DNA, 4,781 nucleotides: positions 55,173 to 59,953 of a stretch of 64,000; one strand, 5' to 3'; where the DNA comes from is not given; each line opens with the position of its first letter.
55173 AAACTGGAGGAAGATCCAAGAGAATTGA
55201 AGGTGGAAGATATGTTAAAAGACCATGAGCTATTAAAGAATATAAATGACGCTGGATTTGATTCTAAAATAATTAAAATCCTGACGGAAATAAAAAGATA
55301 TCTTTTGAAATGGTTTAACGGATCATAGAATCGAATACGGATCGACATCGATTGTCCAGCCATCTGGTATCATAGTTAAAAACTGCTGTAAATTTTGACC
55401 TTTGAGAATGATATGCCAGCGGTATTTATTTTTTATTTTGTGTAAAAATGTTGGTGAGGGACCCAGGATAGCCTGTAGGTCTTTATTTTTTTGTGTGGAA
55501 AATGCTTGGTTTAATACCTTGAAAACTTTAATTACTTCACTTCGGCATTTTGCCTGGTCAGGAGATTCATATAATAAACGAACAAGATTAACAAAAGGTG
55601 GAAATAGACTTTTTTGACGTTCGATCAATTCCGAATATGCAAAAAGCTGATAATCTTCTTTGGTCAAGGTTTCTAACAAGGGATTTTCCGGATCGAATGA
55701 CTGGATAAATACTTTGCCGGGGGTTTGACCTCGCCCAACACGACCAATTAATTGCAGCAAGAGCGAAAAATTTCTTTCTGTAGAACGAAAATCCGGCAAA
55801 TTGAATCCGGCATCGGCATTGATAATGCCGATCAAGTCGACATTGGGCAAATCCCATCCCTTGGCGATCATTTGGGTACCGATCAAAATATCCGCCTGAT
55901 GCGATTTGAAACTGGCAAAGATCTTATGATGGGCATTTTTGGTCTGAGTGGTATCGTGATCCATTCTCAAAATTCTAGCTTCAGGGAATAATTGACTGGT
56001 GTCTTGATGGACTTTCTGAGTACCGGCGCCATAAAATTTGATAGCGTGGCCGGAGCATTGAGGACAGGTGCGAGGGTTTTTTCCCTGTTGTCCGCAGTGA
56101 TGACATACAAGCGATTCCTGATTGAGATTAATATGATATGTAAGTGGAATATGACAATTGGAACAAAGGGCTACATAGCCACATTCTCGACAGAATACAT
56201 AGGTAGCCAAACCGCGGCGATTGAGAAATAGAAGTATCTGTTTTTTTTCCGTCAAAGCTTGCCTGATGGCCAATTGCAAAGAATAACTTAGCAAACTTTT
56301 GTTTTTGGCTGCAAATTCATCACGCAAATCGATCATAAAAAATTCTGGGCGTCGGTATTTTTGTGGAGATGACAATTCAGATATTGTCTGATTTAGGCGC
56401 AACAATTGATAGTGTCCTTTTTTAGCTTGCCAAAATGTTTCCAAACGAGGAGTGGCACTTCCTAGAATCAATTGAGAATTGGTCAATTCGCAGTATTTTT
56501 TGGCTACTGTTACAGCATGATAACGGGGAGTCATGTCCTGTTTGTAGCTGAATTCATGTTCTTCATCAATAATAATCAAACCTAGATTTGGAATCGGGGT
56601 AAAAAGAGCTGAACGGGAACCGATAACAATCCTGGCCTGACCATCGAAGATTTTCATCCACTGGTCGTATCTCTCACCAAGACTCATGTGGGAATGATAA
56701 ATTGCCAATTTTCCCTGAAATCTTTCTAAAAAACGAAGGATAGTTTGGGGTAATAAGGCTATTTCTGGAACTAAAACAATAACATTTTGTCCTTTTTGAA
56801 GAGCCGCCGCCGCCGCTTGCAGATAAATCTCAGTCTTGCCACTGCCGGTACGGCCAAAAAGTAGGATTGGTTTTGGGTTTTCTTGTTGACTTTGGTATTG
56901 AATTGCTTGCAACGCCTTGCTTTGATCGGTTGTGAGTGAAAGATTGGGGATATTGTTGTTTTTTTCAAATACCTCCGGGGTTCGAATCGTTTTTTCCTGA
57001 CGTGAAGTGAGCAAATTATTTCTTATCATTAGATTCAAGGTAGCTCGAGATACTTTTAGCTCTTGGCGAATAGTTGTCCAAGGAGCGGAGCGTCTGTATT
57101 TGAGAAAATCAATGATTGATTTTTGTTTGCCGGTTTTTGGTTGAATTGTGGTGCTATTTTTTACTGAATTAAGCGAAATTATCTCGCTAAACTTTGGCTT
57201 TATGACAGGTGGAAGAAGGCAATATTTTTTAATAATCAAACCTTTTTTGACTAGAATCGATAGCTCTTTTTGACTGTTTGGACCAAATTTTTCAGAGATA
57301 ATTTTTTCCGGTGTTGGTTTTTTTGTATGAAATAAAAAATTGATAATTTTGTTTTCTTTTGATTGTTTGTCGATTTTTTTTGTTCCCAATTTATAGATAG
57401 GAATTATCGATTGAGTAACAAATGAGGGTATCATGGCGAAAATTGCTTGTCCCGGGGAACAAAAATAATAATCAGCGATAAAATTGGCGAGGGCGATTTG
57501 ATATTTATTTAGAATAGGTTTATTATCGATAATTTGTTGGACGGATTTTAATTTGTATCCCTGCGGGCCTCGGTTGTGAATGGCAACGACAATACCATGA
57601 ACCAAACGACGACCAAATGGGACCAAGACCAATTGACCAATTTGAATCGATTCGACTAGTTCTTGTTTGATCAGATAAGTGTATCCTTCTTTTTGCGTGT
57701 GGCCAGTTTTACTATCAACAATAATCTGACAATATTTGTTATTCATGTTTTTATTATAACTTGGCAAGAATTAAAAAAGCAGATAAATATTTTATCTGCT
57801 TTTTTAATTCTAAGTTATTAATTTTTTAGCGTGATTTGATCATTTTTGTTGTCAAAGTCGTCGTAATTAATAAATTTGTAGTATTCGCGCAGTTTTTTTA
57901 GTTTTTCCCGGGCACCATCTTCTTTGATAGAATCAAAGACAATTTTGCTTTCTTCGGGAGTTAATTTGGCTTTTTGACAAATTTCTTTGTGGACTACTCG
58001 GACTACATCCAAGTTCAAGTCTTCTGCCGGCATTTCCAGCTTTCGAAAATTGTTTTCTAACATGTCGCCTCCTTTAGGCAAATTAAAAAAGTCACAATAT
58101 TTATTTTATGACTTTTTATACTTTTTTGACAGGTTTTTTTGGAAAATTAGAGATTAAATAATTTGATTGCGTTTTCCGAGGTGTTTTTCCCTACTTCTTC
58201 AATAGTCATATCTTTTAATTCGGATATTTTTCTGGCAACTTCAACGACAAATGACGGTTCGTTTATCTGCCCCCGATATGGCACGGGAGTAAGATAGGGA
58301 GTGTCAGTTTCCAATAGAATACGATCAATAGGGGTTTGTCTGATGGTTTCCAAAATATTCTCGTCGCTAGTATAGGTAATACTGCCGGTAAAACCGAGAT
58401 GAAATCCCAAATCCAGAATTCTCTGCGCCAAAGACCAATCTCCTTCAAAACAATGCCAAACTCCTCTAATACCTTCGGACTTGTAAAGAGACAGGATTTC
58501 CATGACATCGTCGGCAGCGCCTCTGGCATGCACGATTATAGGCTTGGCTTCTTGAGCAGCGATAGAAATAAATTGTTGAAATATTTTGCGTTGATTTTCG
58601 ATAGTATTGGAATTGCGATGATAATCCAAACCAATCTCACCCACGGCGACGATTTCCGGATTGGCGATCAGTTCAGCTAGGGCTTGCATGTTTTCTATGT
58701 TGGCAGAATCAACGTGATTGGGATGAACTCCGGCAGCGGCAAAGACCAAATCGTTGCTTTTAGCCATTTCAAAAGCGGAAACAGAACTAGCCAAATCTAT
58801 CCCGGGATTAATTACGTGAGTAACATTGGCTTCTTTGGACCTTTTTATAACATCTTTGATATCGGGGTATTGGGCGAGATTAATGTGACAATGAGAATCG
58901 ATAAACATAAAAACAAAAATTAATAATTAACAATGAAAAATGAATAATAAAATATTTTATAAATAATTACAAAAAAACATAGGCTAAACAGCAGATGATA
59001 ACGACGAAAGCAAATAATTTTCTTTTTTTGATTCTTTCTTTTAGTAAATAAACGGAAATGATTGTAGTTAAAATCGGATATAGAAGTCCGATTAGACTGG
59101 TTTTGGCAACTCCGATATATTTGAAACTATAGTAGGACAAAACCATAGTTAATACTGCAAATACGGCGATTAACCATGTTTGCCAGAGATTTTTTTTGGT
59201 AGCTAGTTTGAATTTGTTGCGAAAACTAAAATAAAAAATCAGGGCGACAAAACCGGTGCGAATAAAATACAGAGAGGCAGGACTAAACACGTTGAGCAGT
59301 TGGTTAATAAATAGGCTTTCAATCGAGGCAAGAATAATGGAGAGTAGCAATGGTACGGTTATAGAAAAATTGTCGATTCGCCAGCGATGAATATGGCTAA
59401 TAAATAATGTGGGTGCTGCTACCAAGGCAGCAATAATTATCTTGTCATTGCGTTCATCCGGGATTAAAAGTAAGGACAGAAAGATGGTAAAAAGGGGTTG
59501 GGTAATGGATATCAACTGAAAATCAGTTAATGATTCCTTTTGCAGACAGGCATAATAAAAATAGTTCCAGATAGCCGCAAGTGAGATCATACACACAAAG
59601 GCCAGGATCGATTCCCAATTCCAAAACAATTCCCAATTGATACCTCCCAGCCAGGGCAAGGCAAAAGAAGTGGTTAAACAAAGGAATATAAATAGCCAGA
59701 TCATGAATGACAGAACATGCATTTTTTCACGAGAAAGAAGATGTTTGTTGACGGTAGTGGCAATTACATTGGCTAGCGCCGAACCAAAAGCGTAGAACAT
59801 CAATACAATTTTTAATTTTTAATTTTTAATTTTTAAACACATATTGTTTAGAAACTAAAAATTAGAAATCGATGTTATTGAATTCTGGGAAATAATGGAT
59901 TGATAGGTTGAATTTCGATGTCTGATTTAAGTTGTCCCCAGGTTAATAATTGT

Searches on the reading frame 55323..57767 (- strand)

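Call 61: search_protein_families(library=pfam, proteins=[window:55323-57767:-], max_evalue=0.01)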
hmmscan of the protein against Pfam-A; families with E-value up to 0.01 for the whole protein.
window:55323-57767:- (814 aa): 12 families
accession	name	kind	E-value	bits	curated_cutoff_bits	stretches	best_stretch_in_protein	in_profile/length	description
PF17764.6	PriA_3primeBD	-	1.6e-24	86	22.7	1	15-114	2-96/96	3'DNA-binding domain (3'BD)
PF00270.35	DEAD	-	1.2e-20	74.3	26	1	280-441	2-161/167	DEAD/DEAH box helicase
PF04851.21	ResIII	-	3.6e-18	66.4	22.5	1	276-441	2-163/164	Type III restriction enzyme, res subunit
PF18074.6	PriA_C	-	1.4e-13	51.9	26.9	1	724-810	1-95/95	Primosomal protein N C-terminal domain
PF00271.37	Helicase_C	-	6.1e-13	49.4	23.5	1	596-679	39-108/110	Helicase conserved C-terminal domain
PF25199.1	nSTAND_NTPase5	-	1.8e-06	28.3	34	1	270-356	16-100/145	Novel STAND NTPase 5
PF18319.7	Zn_ribbon_PriA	-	5e-05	23.6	26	1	535-561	1-25/27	PriA DNA helicase Cys-rich region (CRR) domain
PF06414.18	Zeta_toxin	-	0.00018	21.4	22.3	1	286-334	5-51/199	Zeta toxin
PF01637.24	ATPase_2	-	0.0015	18.8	33.2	1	281-330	3-52/225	ATPase domain predominantly from Archaea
PF05716.18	AKAP_110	-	0.0035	16.1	25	1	258-329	586-654/690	A-kinase anchor protein 110 kDa (AKAP 110)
PF10236.15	DAP3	-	0.0037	17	23.1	1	286-337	11-61/311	Mitochondrial ribosomal death-associated protein 3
PF21445.3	ADDB_N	-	0.0068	16.1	26.6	0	303-335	2-37/290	ADDB, N-terminal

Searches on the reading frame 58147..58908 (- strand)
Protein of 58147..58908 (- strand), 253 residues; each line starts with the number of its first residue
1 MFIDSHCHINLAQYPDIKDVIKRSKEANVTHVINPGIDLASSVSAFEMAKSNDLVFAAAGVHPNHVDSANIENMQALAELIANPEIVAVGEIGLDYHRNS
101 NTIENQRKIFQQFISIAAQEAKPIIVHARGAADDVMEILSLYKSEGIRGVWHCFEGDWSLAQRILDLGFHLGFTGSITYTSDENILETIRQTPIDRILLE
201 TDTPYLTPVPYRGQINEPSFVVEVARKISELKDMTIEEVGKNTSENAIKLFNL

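Call 61: search_protein_families(library=pfam, proteins=[window:58147-58908:-], max_evalue=0.01)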
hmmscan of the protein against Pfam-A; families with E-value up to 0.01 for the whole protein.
window:58147-58908:- (253 aa): 1 family
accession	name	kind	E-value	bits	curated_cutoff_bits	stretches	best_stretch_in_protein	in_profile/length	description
PF01026.27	TatD_DNase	-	3.3e-82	276.1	27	1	3-252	1-253/253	TatD related DNase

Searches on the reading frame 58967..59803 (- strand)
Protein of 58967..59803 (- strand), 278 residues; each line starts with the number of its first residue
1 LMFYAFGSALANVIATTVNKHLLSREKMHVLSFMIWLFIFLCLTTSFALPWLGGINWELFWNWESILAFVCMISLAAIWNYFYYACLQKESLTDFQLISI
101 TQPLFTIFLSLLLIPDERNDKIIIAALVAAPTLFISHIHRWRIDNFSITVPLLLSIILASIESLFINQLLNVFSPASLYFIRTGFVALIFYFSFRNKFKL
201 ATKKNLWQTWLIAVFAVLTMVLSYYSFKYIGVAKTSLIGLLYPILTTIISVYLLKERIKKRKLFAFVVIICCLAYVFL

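Call 61: search_protein_families(library=pfam, proteins=[window:58967-59803:-], max_evalue=0.01)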
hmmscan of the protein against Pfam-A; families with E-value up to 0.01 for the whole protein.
window:58967-59803:- (278 aa): 2 families
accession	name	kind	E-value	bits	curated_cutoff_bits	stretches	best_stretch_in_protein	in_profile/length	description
PF00892.27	EamA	-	2.1e-23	83.5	28.2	2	152-276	7-133/135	EamA-like transporter family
PF03151.22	TPT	-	0.0099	15.7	30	1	181-272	39-131/291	Triose-phosphate Transporter family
